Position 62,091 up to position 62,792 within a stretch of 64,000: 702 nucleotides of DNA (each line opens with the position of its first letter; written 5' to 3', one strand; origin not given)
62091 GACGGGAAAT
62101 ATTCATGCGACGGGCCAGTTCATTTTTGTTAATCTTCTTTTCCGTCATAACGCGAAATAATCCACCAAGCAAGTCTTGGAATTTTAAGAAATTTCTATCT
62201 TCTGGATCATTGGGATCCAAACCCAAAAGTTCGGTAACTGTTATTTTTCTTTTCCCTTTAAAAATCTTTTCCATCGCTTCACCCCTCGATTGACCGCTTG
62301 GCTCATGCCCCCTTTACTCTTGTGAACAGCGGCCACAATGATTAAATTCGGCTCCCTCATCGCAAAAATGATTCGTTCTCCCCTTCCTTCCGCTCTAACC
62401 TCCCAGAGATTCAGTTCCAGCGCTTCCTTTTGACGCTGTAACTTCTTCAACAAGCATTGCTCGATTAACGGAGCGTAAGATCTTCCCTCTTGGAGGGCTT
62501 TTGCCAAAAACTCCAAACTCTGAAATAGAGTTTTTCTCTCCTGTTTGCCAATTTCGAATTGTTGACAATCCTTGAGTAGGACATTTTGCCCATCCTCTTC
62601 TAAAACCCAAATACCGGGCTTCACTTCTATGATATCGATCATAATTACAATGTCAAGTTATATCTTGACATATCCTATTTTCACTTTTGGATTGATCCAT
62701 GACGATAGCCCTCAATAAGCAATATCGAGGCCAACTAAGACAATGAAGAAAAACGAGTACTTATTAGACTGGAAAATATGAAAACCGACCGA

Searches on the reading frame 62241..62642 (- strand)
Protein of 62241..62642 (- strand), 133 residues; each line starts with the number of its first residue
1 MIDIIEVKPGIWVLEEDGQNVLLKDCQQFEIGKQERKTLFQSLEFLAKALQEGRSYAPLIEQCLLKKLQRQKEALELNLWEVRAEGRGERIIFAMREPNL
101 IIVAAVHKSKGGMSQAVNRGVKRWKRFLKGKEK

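Call 3: search_protein_families(library=pfam, proteins=[window:62241-62642:-], max_evalue=1)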
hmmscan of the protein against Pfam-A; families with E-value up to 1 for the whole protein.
window:62241-62642:- (133 aa): 1 family
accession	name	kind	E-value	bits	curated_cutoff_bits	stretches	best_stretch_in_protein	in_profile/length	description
PF20994.3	CENPU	-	0.081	13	27.8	1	65-85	94-114/200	CENPU protein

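Call 4: search_protein_families(library=ncbifam, proteins=[window:62241-62642:-], max_evalue=1)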
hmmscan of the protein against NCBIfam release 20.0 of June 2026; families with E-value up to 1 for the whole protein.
window:62241-62642:- (133 aa): 1 family
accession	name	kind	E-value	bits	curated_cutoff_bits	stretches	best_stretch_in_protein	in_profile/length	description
NF041551.1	YlcI_YnfO_N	subfamily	0.04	14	30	1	43-70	14-41/42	YlcI/YnfO family protein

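Call 5: search_protein_families(library=padloc, proteins=[window:62241-62642:-], max_evalue=1)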
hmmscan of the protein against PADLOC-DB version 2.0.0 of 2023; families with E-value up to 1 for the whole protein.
window:62241-62642:- (133 aa): 0 families

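Call 8: search_solved_structures(query=window:62241-62642:-, max_evalue=10, show_alignments=2)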
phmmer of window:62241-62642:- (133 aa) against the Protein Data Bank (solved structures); distinct sequences matched with E-value up to 10: 2.
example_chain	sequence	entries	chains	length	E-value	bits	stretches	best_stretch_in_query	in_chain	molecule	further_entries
7nen_A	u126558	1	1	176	0.38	13.9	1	15-55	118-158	Outer surface protein C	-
8ro0_C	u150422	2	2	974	0.86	12.8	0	2-94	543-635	Tr-type G domain-containing protein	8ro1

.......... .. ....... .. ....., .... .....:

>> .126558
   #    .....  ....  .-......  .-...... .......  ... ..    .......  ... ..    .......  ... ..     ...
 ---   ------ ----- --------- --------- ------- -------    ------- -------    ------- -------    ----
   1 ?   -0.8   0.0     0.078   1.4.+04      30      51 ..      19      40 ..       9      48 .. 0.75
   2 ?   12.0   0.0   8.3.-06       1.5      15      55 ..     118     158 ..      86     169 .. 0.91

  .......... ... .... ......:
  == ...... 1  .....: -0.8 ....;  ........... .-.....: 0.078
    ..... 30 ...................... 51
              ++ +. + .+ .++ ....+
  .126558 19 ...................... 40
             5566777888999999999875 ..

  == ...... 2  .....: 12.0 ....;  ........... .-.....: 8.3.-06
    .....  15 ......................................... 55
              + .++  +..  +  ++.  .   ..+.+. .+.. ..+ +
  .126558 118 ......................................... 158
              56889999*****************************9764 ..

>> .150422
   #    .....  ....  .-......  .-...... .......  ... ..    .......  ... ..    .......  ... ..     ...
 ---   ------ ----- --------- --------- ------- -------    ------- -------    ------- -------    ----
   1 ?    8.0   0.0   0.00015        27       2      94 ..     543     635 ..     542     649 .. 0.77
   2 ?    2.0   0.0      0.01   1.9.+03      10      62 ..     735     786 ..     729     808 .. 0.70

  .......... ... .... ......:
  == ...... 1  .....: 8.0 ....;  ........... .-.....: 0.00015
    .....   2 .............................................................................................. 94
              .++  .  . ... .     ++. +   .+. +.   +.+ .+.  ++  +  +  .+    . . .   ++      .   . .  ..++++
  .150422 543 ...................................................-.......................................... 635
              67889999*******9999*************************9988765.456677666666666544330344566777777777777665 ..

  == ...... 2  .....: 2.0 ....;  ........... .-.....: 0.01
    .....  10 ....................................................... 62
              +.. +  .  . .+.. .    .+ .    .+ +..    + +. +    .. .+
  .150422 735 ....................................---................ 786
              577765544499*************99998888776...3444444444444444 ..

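Call 21: find_homologous_proteins(query=window:62241-62642:-, max_evalue=0.001)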
Query window:62241-62642:- (133 aa): 3 proteins with E <= 0.001 among 17 candidates.
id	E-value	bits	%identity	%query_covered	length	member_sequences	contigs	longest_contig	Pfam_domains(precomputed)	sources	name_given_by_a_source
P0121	1.0e-79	283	100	100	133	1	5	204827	-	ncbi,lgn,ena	-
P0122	4.4e-41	158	56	100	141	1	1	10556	-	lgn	-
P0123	1.8e-36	143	52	97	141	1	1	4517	-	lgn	-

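Call 25: find_encoding_contigs(protein=P0122, flank=5000, max_places=3)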
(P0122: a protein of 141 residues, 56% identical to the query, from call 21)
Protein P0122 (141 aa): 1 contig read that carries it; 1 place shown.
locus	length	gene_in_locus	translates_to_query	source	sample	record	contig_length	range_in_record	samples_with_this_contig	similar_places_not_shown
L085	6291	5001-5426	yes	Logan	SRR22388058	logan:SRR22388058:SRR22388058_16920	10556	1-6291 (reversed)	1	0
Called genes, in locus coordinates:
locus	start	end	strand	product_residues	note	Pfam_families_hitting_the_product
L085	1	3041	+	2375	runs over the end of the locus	PF00004:AAA, PF05621:TniB (weak), PF17871:AAA_lid_9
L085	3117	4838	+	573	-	-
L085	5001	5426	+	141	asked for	-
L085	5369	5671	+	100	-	PF13443:HTH_26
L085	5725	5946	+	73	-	PF01402:RHH_1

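Call 26: find_encoding_contigs(protein=P0123, flank=5000, max_places=3)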
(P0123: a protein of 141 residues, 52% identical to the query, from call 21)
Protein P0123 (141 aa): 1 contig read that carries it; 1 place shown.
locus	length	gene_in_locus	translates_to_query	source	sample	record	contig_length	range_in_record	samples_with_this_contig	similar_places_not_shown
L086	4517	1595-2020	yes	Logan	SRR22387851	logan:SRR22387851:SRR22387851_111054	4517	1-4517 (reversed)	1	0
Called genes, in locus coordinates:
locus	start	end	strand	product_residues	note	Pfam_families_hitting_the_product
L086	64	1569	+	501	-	PF13541:ChlI, PF01078:Mg_chelatase, PF07728:AAA_5, PF00493:MCM, PF13335:Mg_chelatase_C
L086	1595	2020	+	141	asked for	-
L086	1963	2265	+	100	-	PF13443:HTH_26 (weak)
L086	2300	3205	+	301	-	PF00483:NTP_transferase, PF12804:NTP_transf_3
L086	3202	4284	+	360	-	PF11383:DUF3187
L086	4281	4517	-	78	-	?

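Call 34: predict_structure(alignment_id=A3)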
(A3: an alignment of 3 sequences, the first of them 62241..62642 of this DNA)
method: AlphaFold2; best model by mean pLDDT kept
length: 133 residues; sequences in the alignment: 3
mean_pLDDT: 81.3   pTM: 0.74
mean pLDDT of the five models: 81.3, 75.4, 68.3, 67.8, 56.9
residues with pLDDT >= 90: 13; 70-90: 108; 50-70: 11; < 50: 1
segments of 3 or more residues with pLDDT < 50: none
pLDDT, mean of each block of 10 residues (from residue 1): 88 90 89 84 82 74 79 83 72 70 84 83 86 57
secondary structure, 60 per line:
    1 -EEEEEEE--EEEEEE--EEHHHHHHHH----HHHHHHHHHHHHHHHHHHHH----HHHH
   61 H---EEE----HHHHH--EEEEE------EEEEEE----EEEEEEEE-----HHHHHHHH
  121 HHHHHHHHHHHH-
elements in order: E2-8 E11-16 H21-28 H33-52 H57-61 E65-67 H72-76 E79-83 E90-95 E100-107 H113-132
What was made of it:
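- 62241..62642 (-): 133-aa toxin with a divergent HigB/Gp49-type RelE-superfamily fold. AF2 pLDDT is 81 (call 34).
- On Type II TA, HigBA type: AF2 model pLDDT is 81 (call 34).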

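Call 37: fold_search(model_id=the predicted structure, library=pdb)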
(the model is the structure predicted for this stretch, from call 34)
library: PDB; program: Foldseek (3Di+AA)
matches with E <= 10: 182; with E <= 0.001: 0
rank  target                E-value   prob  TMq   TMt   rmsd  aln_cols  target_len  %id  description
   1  6af4_A                1.8e-02  0.99  0.54  0.59   4.7       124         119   10  Toxin-Antitoxin module from Streptococcus pneumoniae (released 2019-08-14)
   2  6af4_G                2.8e-02  0.99  0.53  0.60   4.7       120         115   11  Toxin-Antitoxin module from Streptococcus pneumoniae (released 2019-08-14)
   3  3kxe_A                2.3e-01  0.30  0.30  0.38   5.8        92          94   13  A conserved mode of protein recognition and binding in a ParD-ParE toxin-antitoxin complex (released 2010-02-23)
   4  8phj_Y                5.6e-01  0.21  0.36  0.16   5.7       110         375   10  cA4-bound Cami1 in complex with 70S ribosome (released 2023-12-13)
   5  8heh_B                6.0e-01  0.08  0.22  0.20  10.9        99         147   19  Crystal structure of GCN5-related N-acetyltransferase 05790 (released 2022-12-21)
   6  5cw7_B                8.8e-01  0.20  0.35  0.45   4.8        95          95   20  Crystal structure of the PaaA2-ParE2 antitoxin-toxin complex (released 2016-06-01)
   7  3u97                  1.3e+00  0.07  0.21  0.32   8.5        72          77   12  1.1 Angstrom-resolution crystal structure of the Brucella abortus ribonuclease toxin, BrnT (released 2012-02-22)
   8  8ti5                  1.5e+00  0.15  0.36  0.37   5.3        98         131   16  Crystal structure of Tyr p 36.0101 (released 2024-05-08)
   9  1yvk_A                1.6e+00  0.04  0.20  0.18   9.5        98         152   14  Crystal Structure of the Bacillis subtilis Acetyltransferase in complex with CoA, Northeast Structural Genomics Target (released 2005-02-22)
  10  6sy0_B                1.7e+00  0.11  0.29  0.29  11.7        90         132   14  Structure of the Plasmodium falciparum SIP2 DNA-binding AP2 tandem repeat in complex with two SPE2 half-sites (released 2020-10-07)
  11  7nvr_l                1.8e+00  0.02  0.20  0.08  17.8       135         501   14  Human Mediator with RNA Polymerase II Pre-initiation complex (released 2021-05-05)
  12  1xe4                  1.9e+00  0.04  0.21  0.11  12.1       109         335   12  Crystal Structure of Weissella viridescens FemX (K36M) Mutant (released 2005-05-31)
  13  1xf8                  2.0e+00  0.04  0.20  0.09  12.7       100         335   12  Crystal Structure of Weissella viridescens FemX (Y254F) Mutant (released 2005-05-31)
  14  7svw_A                2.2e+00  0.08  0.21  0.10  10.6        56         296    9  Strand-transfer complex of TnsB from ShCAST (released 2022-08-10)
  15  7etr_C                2.3e+00  0.13  0.35  0.48   4.3        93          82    6  Crystal structure of SO_1444-SO_1445 complex from Shewanella oneidensis (released 2022-03-23)
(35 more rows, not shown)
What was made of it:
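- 62241..62642 (-): The best Foldseek match is 6af4_A (call 37).
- On Type II TA, HigBA type: Foldseek gives 6af4_A at probability 0.99 (call 37).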

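Call 38: search_protein_representatives(alignment_id=A3)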
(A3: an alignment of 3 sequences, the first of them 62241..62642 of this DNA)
Query: 3 sequences, 141 profile positions. Proteins with E-value up to 0.001 (for the whole library): 17; up to 1e-10: 15; up to 1e-30: 7. The best 17 are listed.
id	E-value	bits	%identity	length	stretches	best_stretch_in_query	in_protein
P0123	9.2e-74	262.3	-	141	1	1-141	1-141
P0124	6.5e-41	155.8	-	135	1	1-133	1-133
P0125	2.5e-38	147.5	-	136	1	1-133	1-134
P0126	2.7e-38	147.4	-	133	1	4-132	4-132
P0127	6.0e-36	139.8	-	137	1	5-137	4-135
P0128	4.9e-32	127.1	-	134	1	1-133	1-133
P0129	5.0e-32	127.0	-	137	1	2-132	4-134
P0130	2.4e-29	118.3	-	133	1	1-130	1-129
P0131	2.0e-27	112.1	-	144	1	5-133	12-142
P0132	7.4e-23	97.3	-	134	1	3-129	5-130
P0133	1.2e-21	93.5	-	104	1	2-102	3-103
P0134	5.9e-18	81.4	-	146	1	9-129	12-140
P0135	9.4e-17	77.6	-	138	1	7-129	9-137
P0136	2.2e-16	76.3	-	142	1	2-130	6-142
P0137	1.0e-10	58.0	-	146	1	19-130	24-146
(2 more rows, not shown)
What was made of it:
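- Closest known: HigBA type II toxin-antitoxin systems. Different: It belongs to a very small family of 17 clusters (call 38).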

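Call 40: search_solved_structures(query=A4, max_evalue=10, show_alignments=3)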
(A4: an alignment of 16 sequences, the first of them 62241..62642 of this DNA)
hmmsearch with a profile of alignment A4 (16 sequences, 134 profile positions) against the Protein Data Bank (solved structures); distinct sequences matched with E-value up to 10: 0.
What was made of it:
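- On Type II TA, HigBA type: A family profile found nothing among PDB sequences (call 40).
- The window protein has no significant sequence-family hit (calls 3, 4, 5, 8, 40).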

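Call 41: search_protein_families(library=pfam, alignment_id=A4, max_evalue=1)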
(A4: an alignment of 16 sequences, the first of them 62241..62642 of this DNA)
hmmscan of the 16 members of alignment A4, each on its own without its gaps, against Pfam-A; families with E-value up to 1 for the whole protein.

A. member 1, window:62241-62642:- (133 aa): 1 family
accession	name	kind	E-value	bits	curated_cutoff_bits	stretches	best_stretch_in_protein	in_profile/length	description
PF20994.3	CENPU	-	0.081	13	27.8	1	65-85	94-114/200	CENPU protein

B. families by the number of members that match (of 16 scanned): 7 families
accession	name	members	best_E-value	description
PF05973.20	Gp49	7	0.00017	Phage derived protein Gp49-like (DUF891)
PF01583.26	APS_kinase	1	0.039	Adenylylsulphate kinase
PF07230.16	Portal_T4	1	0.078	Bacteriophage T4-like portal protein (Gp20)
PF20994.3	CENPU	1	0.081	CENPU protein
PF19785.4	UPF0738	1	0.1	Family of unknown function (UPF0738)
PF14390.12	DUF4420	1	0.11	Putative PD-(D/E)XK family member, (DUF4420)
PF12006.13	DUF3500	1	0.12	Protein of unknown function (DUF3500)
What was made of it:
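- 62241..62642 (-): Seven of 16 relatives hit PF05973 Gp49, best E 1.7e-4 (call 41).
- Relatives hit Gp49/HigB-type Pfam PF05973 (call 41).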

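Call 52: find_related_loci(query=A5, collection=metagenome_contigs, flank=3000)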
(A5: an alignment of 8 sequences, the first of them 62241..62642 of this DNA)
Query A5 (133 aa) in metagenome_contigs; peptide patterns used: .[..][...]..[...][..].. (x = any residue, [..] = any of these).
134 stretches matched a pattern, but none encodes a relative of the query by tblastn (E <= 1e-3).
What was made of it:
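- Tried and rejected: An 8-sequence alignment found no relatives (call 52).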

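Call 53: find_encoding_contigs(protein=P0126, flank=4000, max_places=3)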
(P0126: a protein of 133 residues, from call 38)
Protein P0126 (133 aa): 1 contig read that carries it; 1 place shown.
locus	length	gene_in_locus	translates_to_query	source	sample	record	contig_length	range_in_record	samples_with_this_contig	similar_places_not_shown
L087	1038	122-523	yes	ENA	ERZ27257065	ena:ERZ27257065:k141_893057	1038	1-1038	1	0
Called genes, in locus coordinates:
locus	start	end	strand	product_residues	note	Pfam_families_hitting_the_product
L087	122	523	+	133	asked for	-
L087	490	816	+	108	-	PF01381:HTH_3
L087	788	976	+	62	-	-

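Call 54: find_encoding_contigs(protein=P0124, flank=4000, max_places=3)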
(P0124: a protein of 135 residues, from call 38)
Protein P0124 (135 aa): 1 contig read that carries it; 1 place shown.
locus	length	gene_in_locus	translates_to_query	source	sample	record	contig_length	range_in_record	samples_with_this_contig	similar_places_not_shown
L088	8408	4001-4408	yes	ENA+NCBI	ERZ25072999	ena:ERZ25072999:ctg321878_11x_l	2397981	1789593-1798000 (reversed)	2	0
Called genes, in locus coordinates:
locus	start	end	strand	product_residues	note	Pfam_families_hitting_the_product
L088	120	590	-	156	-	-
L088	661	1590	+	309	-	-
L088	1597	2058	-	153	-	-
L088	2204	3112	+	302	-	-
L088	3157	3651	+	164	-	-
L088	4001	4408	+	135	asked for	-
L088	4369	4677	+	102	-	PF13443:HTH_26 (weak)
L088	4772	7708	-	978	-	PF08471:Ribonuc_red_2_N, PF02867:Ribonuc_red_lgC, PF12637:TSCPD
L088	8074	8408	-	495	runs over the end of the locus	PF02789:Peptidase_M17_N, PF00883:Peptidase_M17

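Call 62: search_protein_families(library=phrogs, proteins=[window:62241-62642:-], max_evalue=0.01)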
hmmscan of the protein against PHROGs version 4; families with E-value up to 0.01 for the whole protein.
window:62241-62642:- (133 aa): 0 families
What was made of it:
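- Tried and rejected: Pfam, NCBIfam, PADLOC, PHROGs, PDB phmmer and a family profile against PDB gave nothing significant for the window protein (calls 3-5, 8, 40, 62).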
